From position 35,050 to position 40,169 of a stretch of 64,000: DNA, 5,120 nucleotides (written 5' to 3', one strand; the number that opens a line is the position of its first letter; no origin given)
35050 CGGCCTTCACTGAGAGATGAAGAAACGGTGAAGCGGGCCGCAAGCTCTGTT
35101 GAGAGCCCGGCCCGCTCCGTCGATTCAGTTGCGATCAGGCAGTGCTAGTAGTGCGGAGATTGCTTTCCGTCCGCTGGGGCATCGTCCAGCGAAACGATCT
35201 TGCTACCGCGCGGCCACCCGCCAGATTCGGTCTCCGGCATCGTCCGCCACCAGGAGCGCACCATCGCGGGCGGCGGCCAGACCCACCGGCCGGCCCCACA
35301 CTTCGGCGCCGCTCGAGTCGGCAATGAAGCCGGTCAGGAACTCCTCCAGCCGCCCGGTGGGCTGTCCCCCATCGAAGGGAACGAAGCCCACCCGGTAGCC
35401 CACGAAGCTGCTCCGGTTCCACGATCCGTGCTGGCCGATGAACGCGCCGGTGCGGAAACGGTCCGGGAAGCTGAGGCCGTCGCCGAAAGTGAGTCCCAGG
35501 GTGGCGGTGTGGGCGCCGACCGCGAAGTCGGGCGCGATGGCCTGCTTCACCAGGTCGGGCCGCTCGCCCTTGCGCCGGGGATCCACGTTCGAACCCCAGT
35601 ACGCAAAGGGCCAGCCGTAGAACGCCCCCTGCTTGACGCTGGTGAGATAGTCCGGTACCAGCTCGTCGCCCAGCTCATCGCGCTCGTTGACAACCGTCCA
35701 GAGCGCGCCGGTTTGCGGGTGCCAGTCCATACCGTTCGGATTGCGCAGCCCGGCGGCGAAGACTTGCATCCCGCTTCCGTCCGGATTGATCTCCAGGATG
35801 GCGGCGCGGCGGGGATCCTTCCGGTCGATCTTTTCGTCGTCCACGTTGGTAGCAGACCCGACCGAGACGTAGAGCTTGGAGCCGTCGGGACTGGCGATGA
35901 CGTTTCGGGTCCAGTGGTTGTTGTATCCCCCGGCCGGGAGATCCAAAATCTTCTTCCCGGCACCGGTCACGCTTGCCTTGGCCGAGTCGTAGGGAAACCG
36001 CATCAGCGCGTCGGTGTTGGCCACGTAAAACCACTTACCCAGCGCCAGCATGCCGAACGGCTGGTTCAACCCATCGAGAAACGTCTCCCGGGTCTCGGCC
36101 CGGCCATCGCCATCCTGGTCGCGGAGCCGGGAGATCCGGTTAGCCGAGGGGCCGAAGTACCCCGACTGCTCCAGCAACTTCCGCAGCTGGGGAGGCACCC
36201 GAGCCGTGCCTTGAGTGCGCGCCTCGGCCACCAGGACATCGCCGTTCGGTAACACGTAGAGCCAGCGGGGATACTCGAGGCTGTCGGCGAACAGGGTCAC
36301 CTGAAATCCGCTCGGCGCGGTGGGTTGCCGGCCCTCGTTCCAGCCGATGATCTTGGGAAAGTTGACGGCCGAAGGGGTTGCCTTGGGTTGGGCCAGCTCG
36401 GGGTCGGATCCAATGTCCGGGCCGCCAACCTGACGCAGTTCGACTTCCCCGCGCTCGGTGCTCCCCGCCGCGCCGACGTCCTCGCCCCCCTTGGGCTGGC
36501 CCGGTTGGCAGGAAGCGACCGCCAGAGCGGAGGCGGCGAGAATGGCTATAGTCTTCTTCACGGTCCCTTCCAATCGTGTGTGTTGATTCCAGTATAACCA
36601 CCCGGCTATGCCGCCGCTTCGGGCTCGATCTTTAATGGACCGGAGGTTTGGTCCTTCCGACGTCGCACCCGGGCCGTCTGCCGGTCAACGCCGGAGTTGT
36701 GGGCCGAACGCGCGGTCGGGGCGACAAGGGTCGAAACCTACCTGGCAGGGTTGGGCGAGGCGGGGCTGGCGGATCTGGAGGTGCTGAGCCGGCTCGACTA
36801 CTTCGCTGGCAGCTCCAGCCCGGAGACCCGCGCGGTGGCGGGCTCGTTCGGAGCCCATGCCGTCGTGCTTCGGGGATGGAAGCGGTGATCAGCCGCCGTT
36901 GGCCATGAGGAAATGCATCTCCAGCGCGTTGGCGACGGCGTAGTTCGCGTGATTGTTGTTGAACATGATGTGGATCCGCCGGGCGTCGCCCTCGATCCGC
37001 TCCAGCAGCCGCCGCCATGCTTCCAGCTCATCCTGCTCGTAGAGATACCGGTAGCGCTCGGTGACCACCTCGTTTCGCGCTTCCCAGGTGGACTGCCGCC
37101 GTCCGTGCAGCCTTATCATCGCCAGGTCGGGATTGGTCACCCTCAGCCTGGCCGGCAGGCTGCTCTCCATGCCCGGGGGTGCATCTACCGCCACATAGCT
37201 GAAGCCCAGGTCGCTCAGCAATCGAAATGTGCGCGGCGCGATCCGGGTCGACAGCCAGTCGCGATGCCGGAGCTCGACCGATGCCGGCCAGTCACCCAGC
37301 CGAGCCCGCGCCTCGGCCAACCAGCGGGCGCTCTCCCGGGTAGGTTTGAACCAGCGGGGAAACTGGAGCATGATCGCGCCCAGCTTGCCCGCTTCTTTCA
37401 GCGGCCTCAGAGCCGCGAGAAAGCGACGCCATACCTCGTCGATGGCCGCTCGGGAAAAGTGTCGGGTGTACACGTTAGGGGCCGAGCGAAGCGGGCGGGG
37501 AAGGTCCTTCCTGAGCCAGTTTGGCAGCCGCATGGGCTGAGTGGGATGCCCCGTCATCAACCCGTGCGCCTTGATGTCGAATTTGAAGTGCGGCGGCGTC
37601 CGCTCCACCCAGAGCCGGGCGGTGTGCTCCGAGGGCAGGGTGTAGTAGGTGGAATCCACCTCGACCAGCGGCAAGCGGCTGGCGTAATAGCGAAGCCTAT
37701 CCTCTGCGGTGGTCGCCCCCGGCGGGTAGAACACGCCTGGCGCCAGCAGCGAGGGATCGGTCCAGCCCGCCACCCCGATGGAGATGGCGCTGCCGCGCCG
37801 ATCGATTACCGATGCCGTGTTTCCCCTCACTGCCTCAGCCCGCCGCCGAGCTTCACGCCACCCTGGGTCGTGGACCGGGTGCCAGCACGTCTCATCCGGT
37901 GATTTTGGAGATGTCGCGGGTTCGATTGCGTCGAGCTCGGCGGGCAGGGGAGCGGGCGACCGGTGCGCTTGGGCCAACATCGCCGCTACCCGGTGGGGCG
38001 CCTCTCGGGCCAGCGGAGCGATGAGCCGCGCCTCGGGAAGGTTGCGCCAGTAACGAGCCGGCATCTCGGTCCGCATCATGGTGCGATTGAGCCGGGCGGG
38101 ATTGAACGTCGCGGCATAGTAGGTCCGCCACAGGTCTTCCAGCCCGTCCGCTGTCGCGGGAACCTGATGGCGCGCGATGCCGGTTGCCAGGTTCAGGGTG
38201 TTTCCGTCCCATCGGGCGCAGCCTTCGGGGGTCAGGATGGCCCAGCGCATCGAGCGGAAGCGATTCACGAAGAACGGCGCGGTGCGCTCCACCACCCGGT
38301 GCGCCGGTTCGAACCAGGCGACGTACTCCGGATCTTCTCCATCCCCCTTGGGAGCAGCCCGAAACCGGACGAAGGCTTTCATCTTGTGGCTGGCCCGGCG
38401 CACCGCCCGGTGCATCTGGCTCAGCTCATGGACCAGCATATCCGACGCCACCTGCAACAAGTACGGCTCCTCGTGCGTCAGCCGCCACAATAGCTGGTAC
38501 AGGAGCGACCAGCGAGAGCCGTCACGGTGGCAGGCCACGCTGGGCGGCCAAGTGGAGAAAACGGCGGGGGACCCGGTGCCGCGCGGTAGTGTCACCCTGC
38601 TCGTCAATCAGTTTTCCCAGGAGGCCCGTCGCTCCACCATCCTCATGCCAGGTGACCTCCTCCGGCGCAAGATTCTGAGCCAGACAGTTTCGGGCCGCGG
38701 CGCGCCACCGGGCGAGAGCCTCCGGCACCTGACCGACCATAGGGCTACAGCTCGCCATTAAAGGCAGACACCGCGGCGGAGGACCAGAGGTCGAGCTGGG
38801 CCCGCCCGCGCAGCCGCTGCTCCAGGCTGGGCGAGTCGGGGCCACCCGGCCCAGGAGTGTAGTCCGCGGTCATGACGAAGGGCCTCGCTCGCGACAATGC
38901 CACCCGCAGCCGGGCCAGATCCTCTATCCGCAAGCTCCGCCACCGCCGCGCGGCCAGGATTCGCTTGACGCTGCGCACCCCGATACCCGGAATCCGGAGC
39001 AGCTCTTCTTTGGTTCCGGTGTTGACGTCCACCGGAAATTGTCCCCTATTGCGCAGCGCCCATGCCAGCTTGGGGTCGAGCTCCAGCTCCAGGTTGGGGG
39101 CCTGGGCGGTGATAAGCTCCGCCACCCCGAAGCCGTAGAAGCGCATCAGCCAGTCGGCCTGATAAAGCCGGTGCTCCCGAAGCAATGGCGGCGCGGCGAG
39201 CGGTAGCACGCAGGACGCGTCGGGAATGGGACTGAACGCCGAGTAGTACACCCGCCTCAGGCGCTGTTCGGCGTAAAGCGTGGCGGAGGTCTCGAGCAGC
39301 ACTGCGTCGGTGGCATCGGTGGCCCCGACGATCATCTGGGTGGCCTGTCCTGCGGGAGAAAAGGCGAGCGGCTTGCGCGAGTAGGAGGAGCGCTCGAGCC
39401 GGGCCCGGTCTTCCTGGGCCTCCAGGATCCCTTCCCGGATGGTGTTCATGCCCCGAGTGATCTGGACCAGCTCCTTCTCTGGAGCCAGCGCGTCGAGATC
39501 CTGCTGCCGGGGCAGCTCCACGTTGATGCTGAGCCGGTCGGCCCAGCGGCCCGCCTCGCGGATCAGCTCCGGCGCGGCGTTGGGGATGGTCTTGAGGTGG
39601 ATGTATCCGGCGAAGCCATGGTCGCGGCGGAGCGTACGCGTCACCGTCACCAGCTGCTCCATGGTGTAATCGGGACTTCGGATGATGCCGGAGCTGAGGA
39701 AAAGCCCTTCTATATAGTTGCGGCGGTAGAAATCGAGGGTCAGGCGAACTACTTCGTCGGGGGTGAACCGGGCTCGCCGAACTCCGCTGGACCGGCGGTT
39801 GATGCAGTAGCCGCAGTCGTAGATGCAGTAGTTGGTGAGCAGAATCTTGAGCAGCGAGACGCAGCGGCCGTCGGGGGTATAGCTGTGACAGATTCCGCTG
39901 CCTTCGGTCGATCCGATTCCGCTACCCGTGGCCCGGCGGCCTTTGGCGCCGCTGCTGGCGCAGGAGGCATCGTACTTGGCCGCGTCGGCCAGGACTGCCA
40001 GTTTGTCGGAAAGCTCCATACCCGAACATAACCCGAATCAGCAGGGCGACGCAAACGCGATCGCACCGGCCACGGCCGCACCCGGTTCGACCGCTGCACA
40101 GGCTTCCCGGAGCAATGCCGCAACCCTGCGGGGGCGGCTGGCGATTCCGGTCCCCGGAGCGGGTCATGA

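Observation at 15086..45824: CTTCA direct repeats phased at exactly 11 bp mark most promoters of the central cluster: candidate operator of a local regulon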

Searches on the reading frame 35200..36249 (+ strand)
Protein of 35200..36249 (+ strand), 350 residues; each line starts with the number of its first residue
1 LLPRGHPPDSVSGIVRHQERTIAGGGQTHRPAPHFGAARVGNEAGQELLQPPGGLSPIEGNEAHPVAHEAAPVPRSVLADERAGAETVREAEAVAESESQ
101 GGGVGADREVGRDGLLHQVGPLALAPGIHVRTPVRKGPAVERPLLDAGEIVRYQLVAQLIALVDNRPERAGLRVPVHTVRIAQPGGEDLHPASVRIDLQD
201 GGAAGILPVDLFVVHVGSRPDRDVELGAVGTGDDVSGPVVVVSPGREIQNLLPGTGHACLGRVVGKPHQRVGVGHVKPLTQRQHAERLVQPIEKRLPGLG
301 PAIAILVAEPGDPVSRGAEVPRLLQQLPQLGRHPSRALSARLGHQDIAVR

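Call 36: search_protein_families(library=pfam, proteins=[window:35200-36249:+], max_evalue=0.001)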
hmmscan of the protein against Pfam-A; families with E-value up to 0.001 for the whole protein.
window:35200-36249:+ (350 aa): 0 families

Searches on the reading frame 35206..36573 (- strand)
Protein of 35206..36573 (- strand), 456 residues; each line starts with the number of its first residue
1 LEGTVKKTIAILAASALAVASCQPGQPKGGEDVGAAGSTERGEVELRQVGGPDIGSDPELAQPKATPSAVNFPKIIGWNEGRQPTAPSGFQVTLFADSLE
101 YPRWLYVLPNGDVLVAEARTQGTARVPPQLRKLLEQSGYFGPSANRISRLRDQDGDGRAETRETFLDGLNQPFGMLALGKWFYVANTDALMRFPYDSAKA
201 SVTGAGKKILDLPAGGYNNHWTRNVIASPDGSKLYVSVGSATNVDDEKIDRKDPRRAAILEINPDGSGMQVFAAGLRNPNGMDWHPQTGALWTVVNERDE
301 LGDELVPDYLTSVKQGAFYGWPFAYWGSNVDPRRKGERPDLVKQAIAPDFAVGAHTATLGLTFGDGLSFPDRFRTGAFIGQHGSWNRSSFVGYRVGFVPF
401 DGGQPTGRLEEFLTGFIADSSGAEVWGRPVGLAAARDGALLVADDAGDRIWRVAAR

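Call 9: search_protein_families(library=pfam, proteins=[window:35206-36573:-], max_evalue=0.001)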
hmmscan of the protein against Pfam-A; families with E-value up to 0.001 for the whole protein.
window:35206-36573:- (456 aa): 2 families
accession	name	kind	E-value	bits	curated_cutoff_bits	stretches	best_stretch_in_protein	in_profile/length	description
PF07995.17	GSDH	-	3.1e-15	56.7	25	1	187-380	81-276/332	Glucose / Sorbosone dehydrogenase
PF23500.1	DUF7133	-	3.9e-10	40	27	1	143-444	57-346/385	Domain of unknown function (DUF7133)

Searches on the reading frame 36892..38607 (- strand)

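Call 20: search_protein_families(library=pfam, proteins=[window:36892-38607:-], max_evalue=0.001)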
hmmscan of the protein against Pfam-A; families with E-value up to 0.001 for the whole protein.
window:36892-38607:- (572 aa): 2 families
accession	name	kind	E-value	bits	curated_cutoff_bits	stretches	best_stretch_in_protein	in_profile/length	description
PF01904.24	DUF72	-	3.7e-56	191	25.3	1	294-565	1-215/217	Protein of unknown function DUF72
PF13566.11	DUF4130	-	7e-39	133.6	27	1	32-192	3-146/146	Domain of unknown function (DUF4130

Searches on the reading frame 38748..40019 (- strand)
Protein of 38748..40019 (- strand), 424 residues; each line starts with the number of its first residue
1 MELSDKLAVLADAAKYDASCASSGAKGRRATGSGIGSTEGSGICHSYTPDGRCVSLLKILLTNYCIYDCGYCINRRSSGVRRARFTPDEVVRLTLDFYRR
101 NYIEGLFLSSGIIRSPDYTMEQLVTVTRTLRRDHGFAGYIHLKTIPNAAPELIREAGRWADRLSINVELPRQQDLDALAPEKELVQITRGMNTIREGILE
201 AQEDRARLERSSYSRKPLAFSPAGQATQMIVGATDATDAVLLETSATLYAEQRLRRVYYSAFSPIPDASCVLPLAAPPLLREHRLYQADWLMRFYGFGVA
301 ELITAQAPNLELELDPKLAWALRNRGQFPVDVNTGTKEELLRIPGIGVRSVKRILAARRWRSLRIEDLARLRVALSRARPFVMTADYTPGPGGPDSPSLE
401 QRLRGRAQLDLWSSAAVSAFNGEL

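Call 20: search_protein_families(library=pfam, proteins=[window:38748-40019:-], max_evalue=0.001)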
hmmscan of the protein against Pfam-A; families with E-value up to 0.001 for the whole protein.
window:38748-40019:- (424 aa): 2 families
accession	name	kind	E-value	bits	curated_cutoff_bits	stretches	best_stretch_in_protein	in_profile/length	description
PF04055.27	Radical_SAM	-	1.2e-06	29.3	29.5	1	60-173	2-115/166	Radical SAM superfamily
PF12836.13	HHH_3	-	0.00028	21.3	27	1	329-358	5-34/65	Helix-hairpin-helix motif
